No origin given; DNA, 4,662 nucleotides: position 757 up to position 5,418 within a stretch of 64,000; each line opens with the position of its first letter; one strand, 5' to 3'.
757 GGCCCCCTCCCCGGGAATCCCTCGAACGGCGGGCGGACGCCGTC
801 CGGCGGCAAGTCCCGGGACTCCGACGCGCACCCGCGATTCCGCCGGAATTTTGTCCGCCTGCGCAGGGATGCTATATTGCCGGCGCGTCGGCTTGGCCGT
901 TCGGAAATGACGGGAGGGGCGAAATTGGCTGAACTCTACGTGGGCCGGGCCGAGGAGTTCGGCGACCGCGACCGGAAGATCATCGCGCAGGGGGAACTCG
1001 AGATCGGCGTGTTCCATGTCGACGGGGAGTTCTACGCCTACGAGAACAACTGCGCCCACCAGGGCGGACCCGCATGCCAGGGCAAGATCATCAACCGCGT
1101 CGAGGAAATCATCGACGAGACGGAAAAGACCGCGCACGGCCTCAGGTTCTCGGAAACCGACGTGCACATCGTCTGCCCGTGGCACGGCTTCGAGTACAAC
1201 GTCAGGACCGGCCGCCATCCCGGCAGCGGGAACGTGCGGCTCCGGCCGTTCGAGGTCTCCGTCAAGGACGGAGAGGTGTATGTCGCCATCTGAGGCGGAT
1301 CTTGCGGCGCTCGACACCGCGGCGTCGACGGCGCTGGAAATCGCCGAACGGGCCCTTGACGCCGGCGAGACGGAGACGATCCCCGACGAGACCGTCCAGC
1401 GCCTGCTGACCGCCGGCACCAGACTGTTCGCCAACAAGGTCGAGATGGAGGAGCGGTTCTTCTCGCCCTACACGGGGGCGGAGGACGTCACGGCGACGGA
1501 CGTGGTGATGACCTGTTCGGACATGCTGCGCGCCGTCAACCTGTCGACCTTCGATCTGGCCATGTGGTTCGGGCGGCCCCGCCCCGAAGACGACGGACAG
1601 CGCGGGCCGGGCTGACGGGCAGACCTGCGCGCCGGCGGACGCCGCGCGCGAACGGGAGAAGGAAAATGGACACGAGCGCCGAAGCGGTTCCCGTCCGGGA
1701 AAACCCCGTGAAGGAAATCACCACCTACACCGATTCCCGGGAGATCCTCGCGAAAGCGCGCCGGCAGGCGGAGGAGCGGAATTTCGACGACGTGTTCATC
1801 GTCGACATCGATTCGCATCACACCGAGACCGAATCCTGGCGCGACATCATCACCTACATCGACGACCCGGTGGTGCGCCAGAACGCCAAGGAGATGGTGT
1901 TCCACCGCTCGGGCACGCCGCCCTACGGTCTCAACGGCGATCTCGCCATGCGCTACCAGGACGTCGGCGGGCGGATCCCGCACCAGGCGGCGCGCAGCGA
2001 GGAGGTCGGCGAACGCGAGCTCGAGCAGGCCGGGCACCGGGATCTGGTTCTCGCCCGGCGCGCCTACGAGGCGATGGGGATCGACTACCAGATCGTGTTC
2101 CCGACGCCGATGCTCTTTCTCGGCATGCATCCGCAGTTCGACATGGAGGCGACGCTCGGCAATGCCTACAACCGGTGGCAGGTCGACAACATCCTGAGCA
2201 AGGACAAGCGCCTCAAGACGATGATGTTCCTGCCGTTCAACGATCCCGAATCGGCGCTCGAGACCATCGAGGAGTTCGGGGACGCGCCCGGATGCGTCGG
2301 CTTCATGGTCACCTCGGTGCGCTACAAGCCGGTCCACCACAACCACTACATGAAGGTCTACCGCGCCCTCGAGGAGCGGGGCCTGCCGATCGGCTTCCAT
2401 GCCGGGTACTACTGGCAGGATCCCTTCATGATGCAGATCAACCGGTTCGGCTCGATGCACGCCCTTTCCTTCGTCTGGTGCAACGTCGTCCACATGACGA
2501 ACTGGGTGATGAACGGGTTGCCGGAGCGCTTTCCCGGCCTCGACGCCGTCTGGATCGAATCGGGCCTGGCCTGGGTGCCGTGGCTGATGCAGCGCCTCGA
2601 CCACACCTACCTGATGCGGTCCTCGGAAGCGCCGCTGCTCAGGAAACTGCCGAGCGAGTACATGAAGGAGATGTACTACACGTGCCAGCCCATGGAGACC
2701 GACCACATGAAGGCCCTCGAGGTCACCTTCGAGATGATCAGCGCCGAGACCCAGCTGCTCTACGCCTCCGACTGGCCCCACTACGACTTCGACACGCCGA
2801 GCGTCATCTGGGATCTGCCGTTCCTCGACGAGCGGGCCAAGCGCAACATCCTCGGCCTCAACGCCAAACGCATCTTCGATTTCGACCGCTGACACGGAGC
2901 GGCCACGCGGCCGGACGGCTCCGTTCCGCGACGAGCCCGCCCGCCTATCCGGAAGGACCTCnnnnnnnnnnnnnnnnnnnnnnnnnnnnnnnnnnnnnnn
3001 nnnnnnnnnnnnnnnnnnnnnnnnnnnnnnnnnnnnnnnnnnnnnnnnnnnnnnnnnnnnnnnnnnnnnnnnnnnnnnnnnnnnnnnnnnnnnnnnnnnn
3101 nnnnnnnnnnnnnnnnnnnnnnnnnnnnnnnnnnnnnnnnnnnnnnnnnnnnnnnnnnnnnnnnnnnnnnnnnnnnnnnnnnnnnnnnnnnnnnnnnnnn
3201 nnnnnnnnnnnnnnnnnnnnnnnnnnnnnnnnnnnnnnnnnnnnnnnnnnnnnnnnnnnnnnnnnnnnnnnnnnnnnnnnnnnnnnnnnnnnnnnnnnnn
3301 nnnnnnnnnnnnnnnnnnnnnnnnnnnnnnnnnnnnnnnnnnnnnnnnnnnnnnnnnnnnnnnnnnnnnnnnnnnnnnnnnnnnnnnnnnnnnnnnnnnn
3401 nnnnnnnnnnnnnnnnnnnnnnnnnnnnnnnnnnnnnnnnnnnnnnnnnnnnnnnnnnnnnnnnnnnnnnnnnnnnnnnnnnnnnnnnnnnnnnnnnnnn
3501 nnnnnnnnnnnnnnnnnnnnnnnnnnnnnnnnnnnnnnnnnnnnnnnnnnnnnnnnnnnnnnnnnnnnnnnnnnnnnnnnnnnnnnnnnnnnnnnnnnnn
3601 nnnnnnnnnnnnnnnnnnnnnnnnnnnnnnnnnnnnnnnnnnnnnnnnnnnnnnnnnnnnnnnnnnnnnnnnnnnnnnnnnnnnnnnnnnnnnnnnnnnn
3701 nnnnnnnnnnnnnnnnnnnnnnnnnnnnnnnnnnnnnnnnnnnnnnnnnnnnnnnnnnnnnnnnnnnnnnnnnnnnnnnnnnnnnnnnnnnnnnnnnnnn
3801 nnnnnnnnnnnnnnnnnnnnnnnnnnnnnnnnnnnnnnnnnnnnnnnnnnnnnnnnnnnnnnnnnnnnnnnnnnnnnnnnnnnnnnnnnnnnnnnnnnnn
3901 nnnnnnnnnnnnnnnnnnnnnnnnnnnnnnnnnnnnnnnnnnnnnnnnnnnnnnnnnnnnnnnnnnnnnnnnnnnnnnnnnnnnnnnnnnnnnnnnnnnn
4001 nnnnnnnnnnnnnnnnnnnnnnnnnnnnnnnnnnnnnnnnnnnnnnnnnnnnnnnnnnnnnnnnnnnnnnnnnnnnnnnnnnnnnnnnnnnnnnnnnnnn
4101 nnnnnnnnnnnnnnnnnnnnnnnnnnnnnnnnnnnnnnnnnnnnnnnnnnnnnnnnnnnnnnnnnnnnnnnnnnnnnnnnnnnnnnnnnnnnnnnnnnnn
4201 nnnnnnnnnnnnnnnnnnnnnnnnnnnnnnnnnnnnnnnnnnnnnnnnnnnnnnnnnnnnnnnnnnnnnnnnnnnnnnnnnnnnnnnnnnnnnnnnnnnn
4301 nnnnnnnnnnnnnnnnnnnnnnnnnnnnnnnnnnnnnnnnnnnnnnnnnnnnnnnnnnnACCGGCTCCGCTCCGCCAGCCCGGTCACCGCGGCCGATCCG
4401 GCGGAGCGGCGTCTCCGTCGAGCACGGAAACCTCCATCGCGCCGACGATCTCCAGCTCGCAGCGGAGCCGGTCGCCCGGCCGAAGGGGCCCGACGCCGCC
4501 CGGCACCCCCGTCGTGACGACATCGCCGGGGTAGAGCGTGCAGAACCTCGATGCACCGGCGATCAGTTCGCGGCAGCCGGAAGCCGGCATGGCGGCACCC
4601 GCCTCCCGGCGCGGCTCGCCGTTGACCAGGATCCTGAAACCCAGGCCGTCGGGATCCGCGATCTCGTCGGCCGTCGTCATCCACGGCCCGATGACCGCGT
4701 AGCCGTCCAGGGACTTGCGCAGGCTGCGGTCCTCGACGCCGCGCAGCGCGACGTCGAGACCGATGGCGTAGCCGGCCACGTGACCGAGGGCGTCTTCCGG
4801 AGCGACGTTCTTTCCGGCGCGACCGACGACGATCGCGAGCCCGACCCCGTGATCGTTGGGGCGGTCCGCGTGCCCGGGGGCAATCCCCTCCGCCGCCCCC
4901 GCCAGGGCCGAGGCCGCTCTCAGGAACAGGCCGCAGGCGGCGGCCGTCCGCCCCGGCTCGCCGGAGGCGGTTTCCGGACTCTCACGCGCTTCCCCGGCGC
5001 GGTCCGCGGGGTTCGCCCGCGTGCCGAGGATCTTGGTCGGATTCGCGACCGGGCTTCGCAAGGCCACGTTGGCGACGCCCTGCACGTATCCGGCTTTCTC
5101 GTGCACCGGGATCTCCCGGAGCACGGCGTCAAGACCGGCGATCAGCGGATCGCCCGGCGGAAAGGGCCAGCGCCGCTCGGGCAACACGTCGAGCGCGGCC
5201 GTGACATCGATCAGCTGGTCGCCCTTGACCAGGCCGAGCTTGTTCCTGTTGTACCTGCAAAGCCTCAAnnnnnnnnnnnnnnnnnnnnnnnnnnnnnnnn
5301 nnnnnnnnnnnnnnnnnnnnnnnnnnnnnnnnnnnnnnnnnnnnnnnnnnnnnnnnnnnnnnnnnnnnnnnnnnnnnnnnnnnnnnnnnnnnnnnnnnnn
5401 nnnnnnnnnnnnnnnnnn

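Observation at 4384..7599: Operon FAH - DUF120 (archaeal CTP-dependent riboflavin-kinase-like) - mandelate-racemase family - FAH, with all junctions overlapping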

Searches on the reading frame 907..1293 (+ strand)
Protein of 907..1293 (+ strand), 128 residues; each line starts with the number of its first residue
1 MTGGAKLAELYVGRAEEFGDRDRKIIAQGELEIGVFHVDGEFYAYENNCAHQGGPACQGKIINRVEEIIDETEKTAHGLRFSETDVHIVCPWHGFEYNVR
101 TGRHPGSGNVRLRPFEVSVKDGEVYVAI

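Call 24: search_protein_families(library=ncbifam, proteins=[window:907-1293:+], max_evalue=0.001)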
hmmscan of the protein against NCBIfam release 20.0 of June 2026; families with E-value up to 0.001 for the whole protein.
window:907-1293:+ (128 aa): 5 families
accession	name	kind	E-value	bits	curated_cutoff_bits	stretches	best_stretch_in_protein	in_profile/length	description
TIGR02378.1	nirD_assim_sml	equivalog_domain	2.8e-11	43.5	74.65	1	12-127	5-104/105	nitrite reductase small subunit NirD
NF007422.0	PRK09965.1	equivalog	1.4e-10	41.1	113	1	11-58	5-51/106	bifunctional 3-phenylpropionate/cinnamic acid dioxygenase ferredoxin subunit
NF042948.2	3PPDioc_HcaC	equivalog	7.8e-10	39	150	1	8-59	2-53/105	3-phenylpropionate/cinnamic acid dioxygenase ferredoxin subunit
NF041683.1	ant_diox_AndAb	equivalog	5.5e-05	23.3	150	0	12-59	5-52/100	anthranilate 1,2-dioxygenase ferredoxin subunit AndAb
TIGR02377.1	MocE_fam_FeS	subfamily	0.00018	21.5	136.15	0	84-128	56-101/101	MocE family 2Fe-2S type ferredoxin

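Call 25: search_protein_families(library=pfam, proteins=[window:907-1293:+], max_evalue=0.001)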
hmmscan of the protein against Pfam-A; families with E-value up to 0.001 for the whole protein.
window:907-1293:+ (128 aa): 3 families
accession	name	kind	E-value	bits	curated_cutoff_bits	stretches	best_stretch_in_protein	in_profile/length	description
PF00355.32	Rieske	-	2.9e-11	43.6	20.3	1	10-103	3-74/88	Rieske [2Fe-2S] domain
PF22543.2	Rieske_4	-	9.7e-09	36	28.4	1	11-102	2-75/119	Soluble Rieske-type ferredoxin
PF13806.12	Rieske_2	-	3.1e-07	30.7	27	1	83-126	60-103/104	Rieske-like [2Fe-2S] domain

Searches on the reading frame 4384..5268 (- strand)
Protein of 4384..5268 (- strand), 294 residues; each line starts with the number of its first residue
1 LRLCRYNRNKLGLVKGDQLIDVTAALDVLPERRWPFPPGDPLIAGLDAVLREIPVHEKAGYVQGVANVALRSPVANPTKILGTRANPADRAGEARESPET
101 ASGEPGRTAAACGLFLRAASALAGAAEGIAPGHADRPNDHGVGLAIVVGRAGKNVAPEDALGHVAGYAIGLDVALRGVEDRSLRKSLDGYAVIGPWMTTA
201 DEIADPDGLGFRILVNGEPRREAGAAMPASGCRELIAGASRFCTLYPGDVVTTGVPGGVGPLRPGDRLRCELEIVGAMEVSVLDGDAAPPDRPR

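Call 4: search_protein_families(library=pfam, proteins=[window:4384-5268:-], max_evalue=0.01)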
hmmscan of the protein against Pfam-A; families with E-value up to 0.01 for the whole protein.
window:4384-5268:- (294 aa): 1 family
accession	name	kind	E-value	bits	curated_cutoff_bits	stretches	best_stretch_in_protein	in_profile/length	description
PF01557.24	FAA_hydrolase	-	1.9e-36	126.2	23.9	1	79-282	1-213/214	Fumarylacetoacetate (FAA) hydrolase C-terminal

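Call 5: search_protein_families(library=ncbifam, proteins=[window:4384-5268:-], max_evalue=0.01)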
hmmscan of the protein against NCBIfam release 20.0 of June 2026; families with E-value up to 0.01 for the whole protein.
window:4384-5268:- (294 aa): 6 families
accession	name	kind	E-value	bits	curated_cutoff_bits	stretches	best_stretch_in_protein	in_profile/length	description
TIGR02303.1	HpaG-C-term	equivalog_domain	1.3e-27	96.8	276.4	1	54-283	20-243/245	4-hydroxyphenylacetate degradation bifunctional isomerase/decarboxylase, C-terminal subunit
NF053535.1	DhyDRhmHlse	equivalog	3.7e-27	95.4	500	1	112-261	95-249/284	2,4-didehydro-3-deoxy-L-rhamnonate hydrolase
TIGR02305.1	HpaG-N-term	equivalog_domain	1.4e-21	77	228.65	1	116-280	37-203/205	4-hydroxyphenylacetate degradation bifunctional isomerase/decarboxylase, N-terminal subunit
NF009399.0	PRK12764.1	equivalog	3.6e-21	75.8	444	1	104-276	37-213/501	fumarylacetoacetate hydrolase family protein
NF011750.0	PRK15203.1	equivalog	5.9e-21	74.7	811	1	141-285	276-425/429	4-hydroxyphenylacetate degradation bifunctional isomerase/decarboxylase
NF007967.0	PRK10691.1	equivalog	2.2e-18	66.4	201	1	113-273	42-210/219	fumarylacetoacetate hydrolase family protein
